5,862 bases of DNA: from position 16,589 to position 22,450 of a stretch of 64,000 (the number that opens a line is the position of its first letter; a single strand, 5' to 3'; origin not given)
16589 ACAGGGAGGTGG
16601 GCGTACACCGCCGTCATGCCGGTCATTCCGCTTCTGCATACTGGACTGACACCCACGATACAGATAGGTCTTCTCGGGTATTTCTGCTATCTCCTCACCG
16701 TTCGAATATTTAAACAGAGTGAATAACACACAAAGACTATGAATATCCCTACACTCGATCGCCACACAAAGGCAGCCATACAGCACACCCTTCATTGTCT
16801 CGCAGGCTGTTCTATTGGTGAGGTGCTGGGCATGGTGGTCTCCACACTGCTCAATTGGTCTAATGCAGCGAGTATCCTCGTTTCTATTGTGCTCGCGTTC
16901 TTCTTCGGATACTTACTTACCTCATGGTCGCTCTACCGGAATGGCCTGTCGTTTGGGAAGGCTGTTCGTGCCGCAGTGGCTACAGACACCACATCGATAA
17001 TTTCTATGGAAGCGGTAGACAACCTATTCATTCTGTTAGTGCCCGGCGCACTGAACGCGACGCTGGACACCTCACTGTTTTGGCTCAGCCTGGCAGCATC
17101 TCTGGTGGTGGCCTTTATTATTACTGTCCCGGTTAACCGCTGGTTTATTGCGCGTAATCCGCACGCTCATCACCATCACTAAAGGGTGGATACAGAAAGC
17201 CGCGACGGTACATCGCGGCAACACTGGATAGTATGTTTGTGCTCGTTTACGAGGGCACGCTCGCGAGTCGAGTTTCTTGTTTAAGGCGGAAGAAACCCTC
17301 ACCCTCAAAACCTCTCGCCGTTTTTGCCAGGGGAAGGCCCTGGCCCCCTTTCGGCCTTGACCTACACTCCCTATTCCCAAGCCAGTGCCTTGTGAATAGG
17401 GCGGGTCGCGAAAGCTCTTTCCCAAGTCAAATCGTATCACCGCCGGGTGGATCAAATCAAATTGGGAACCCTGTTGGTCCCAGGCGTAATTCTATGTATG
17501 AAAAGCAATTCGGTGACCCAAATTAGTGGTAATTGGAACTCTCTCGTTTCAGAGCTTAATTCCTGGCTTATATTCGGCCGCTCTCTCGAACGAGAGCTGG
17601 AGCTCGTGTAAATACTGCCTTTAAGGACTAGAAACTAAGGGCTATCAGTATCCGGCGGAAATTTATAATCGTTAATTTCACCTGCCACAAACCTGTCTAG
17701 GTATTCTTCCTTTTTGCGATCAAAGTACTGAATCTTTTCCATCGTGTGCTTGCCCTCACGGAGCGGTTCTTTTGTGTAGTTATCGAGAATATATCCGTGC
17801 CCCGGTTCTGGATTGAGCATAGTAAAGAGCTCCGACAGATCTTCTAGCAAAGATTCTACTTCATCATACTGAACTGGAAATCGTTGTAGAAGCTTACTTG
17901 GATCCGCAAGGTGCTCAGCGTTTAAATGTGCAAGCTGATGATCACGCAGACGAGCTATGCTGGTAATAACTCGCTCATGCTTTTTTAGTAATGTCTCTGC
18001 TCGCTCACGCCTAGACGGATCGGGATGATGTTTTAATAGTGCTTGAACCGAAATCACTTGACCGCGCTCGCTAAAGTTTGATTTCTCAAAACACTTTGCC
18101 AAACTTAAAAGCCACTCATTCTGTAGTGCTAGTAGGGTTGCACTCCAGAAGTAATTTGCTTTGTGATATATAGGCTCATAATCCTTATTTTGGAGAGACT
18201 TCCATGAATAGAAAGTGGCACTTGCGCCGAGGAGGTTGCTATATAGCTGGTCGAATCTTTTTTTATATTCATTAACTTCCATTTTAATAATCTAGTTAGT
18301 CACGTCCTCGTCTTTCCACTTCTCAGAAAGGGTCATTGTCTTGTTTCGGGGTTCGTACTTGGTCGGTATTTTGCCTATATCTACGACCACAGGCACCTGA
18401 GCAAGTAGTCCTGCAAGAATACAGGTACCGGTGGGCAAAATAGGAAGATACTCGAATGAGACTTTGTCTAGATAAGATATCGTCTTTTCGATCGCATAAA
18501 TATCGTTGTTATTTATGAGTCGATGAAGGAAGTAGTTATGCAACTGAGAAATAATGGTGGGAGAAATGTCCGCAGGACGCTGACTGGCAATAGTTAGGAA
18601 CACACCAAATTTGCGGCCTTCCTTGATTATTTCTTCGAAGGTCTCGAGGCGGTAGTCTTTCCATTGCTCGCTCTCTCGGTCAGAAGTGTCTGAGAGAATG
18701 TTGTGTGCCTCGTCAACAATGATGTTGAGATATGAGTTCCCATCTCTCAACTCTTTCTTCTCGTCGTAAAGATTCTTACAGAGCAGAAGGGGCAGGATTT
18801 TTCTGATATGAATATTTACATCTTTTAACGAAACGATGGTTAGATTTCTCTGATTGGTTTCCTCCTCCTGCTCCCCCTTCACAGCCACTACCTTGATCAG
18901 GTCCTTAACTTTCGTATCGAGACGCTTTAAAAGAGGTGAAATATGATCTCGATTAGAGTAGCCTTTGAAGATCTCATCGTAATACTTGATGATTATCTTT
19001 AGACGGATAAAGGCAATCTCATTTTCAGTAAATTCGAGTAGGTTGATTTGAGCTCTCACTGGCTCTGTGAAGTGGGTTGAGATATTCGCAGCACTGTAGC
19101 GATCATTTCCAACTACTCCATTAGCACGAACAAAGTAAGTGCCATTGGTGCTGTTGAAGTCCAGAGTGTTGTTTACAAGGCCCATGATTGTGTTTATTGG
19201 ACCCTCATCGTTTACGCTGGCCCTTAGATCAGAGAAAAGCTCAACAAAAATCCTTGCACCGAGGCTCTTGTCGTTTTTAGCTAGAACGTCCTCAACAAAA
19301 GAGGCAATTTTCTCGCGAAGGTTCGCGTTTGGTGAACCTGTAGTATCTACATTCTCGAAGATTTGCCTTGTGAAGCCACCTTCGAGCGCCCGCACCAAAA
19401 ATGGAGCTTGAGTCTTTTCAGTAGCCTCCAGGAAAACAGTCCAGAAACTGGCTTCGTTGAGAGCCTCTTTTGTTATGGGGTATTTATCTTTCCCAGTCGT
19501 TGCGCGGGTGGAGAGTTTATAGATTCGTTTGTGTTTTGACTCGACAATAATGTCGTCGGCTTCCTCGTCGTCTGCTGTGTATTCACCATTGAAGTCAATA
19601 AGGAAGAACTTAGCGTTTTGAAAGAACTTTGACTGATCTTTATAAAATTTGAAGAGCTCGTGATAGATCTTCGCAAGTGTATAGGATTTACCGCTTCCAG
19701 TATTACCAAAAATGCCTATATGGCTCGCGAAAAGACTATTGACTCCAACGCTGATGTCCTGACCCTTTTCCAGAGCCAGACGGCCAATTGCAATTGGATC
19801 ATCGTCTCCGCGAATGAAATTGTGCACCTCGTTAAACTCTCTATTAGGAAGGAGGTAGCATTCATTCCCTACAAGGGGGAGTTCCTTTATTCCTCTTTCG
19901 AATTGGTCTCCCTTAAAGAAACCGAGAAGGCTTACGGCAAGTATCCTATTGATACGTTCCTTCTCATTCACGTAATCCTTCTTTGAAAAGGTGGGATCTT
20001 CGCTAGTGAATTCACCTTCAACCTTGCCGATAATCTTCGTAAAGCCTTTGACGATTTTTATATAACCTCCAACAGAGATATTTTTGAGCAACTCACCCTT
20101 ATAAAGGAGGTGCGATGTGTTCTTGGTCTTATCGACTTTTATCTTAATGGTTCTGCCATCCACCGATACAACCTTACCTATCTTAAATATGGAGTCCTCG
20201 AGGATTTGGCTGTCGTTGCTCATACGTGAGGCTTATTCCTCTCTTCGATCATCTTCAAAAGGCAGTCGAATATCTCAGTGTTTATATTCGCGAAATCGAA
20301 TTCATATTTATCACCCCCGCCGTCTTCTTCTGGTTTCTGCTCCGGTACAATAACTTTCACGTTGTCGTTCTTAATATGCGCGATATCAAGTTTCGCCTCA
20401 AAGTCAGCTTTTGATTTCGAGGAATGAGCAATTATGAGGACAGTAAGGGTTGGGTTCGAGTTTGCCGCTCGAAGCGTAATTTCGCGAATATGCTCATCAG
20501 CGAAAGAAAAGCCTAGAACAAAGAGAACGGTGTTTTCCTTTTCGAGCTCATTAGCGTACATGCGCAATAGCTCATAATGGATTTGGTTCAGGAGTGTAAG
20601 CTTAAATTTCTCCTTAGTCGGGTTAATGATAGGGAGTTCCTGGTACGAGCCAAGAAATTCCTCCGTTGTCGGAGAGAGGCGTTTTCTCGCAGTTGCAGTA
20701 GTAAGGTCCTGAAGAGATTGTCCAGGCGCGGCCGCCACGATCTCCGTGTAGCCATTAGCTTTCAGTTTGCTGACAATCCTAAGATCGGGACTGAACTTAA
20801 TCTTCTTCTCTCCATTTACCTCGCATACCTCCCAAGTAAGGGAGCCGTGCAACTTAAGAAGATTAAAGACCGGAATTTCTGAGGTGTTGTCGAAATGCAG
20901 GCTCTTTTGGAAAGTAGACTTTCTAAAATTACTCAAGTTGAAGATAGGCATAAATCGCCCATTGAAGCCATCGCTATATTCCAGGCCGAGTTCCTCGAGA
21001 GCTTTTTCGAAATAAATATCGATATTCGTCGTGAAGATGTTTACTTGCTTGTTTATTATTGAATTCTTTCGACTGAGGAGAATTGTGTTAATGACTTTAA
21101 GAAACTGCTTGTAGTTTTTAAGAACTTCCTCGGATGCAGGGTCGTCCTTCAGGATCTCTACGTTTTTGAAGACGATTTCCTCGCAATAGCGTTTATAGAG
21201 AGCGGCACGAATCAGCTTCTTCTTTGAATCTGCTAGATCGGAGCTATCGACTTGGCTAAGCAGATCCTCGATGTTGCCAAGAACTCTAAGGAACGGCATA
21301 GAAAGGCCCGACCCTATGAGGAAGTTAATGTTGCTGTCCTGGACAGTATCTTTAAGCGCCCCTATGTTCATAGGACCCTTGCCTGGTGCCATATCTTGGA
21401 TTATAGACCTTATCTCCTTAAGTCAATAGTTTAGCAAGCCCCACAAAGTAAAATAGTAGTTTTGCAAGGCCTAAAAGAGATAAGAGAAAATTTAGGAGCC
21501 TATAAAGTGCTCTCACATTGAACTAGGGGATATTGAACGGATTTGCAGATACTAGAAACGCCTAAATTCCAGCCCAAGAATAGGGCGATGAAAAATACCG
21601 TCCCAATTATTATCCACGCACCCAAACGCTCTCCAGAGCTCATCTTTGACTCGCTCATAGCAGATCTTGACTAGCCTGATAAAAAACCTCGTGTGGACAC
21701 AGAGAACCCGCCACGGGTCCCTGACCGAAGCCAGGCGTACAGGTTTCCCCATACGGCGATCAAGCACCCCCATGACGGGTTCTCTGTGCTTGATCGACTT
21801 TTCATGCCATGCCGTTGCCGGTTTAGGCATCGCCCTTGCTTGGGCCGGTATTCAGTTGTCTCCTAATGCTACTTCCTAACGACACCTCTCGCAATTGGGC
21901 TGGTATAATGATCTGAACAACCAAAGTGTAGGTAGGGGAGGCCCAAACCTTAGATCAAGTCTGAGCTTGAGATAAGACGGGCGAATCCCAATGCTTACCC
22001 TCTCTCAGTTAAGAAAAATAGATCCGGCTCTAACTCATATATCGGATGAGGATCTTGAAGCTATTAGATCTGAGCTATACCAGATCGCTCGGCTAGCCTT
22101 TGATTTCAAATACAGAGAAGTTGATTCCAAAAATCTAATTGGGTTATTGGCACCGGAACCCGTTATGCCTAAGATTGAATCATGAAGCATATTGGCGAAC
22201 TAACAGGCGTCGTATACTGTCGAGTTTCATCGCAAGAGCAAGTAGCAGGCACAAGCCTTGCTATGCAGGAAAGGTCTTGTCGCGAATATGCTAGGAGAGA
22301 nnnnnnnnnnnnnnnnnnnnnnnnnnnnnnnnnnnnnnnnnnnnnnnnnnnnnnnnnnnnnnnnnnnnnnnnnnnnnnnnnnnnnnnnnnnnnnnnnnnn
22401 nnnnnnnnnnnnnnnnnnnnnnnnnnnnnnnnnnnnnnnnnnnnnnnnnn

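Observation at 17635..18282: Uncharacterised 215-aa accessory protein downstream of HerA with a possible HEPN-like R-x5-H motif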

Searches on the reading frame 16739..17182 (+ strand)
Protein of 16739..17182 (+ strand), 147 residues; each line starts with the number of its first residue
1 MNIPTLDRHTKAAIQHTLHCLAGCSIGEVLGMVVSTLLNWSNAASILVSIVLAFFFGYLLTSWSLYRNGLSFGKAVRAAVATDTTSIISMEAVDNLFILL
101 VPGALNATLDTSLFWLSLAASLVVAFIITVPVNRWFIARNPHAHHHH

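Call 79: search_protein_families(library=pfam, proteins=[window:16739-17182:+], max_evalue=0.1)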
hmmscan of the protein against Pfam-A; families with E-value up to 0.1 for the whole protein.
window:16739-17182:+ (147 aa): 2 families
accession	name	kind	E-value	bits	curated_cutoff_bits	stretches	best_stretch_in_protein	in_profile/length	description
PF14342.11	DUF4396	-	7.2e-39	133.8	27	1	11-139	3-138/141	Domain of unknown function (DUF4396)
PF15110.11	TMEM141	-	0.068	14.1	27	0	10-64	23-77/91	TMEM141 protein family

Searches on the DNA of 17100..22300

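Call 78: search_rna_families(source=window, start=17100, end=22300, threshold=evalue, max_evalue=0.1, show_alignments=1)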
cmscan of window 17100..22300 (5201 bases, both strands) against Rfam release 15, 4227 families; matches with E-value up to 0.1: 1.
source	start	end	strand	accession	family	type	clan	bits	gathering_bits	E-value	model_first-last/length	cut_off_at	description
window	21720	21829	-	RF03000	LOOT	Gene; sRNA;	-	68.4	46.4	8e-12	1-121/121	no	LOOT RNA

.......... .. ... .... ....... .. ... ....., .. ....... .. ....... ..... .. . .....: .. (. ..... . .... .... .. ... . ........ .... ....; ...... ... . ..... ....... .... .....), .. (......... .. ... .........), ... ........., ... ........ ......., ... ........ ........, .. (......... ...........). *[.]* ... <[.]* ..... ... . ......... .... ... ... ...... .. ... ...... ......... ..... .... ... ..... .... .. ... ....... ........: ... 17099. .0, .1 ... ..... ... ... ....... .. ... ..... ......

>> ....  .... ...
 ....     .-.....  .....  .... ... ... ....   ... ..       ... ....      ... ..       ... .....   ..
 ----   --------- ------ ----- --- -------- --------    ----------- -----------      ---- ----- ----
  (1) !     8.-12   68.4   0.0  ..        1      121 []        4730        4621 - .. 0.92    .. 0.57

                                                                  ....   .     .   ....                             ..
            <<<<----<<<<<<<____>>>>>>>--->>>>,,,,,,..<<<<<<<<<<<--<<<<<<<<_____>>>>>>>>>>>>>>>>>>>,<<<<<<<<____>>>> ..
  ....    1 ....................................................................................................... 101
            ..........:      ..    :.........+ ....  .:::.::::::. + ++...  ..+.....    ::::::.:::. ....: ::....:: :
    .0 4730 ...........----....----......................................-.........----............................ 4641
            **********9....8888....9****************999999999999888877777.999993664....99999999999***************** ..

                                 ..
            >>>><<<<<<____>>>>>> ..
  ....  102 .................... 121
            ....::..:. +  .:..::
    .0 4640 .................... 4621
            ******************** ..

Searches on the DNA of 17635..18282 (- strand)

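Call 70: search_rna_families(sources=[L001, L005, L006, L008, L044, L046, L048, L049, L051, L052, L053, L055], threshold=gathering)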
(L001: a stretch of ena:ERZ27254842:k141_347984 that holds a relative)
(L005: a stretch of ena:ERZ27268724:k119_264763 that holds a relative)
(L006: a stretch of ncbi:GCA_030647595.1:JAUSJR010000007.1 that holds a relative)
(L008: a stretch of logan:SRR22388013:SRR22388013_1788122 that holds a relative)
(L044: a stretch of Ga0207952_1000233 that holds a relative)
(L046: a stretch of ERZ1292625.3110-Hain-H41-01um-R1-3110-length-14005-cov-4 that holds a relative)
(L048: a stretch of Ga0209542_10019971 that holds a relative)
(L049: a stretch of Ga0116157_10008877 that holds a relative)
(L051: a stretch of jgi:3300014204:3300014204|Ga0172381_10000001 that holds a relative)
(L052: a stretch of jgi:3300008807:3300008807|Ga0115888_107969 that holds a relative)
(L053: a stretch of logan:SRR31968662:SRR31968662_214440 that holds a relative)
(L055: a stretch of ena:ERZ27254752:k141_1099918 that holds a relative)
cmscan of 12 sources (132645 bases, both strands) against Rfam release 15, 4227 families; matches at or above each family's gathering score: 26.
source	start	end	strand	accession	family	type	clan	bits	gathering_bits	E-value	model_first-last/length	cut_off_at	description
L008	4142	4263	+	RF03000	LOOT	Gene; sRNA;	-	81.1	46.4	2.2e-13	1-121/121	no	LOOT RNA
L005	1087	1157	+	RF00005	tRNA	Gene; tRNA;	CL00001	72.4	29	1.4e-13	1-71/71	no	tRNA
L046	2075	2147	-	RF00005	tRNA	Gene; tRNA;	CL00001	69.2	29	1.1e-12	1-71/71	no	tRNA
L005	3255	3325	-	RF00005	tRNA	Gene; tRNA;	CL00001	68.6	29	1.6e-12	1-71/71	no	tRNA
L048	304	374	+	RF00005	tRNA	Gene; tRNA;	CL00001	67.7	29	2.9e-12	1-71/71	no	tRNA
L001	380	452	-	RF00005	tRNA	Gene; tRNA;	CL00001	66.8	29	5.1e-12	1-71/71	no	tRNA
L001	9793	9865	+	RF00005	tRNA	Gene; tRNA;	CL00001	66.2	29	7.3e-12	1-71/71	no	tRNA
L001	751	822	+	RF00005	tRNA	Gene; tRNA;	CL00001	63.5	29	4e-11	1-71/71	no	tRNA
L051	59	131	+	RF00005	tRNA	Gene; tRNA;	CL00001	62.8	29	6.3e-11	1-71/71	no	tRNA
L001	7644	7728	-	RF00005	tRNA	Gene; tRNA;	CL00001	62.3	29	8.6e-11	1-71/71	no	tRNA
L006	7664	7735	+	RF00005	tRNA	Gene; tRNA;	CL00001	62.1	29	9.4e-11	1-71/71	no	tRNA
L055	861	932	+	RF00005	tRNA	Gene; tRNA;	CL00001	61.5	29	1.4e-10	1-71/71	no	tRNA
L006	797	868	-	RF00005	tRNA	Gene; tRNA;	CL00001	61.3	29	1.6e-10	1-71/71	no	tRNA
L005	804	875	+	RF00005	tRNA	Gene; tRNA;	CL00001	59.7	29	4.5e-10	1-71/71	no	tRNA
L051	5499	5569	+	RF00005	tRNA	Gene; tRNA;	CL00001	59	29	6.8e-10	1-71/71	no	tRNA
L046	7772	7843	+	RF00005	tRNA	Gene; tRNA;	CL00001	58.5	29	9.6e-10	1-71/71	no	tRNA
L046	6135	6219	-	RF00005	tRNA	Gene; tRNA;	CL00001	57.9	29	1.4e-09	1-71/71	no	tRNA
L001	7784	7855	+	RF00005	tRNA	Gene; tRNA;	CL00001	57.6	29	1.7e-09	1-71/71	no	tRNA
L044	6766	6851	+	RF00005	tRNA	Gene; tRNA;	CL00001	57.3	29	2.1e-09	1-71/71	no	tRNA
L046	7635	7721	-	RF00005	tRNA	Gene; tRNA;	CL00001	57.3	29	2.1e-09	1-71/71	no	tRNA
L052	4145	4216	+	RF00005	tRNA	Gene; tRNA;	CL00001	56.8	29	2.8e-09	1-71/71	no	tRNA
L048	4269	4397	+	RF03000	LOOT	Gene; sRNA;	-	56.5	46.4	1.2e-07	1-121/121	no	LOOT RNA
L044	3061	3132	-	RF00005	tRNA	Gene; tRNA;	CL00001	56.3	29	3.9e-09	1-71/71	no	tRNA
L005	2056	2126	+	RF00005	tRNA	Gene; tRNA;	CL00001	56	29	4.7e-09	1-71/71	no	tRNA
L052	3813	3899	-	RF00005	tRNA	Gene; tRNA;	CL00001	54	29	1.6e-08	1-71/71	no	tRNA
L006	937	1009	+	RF00005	tRNA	Gene; tRNA;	CL00001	53.7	29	2e-08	1-71/71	no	tRNA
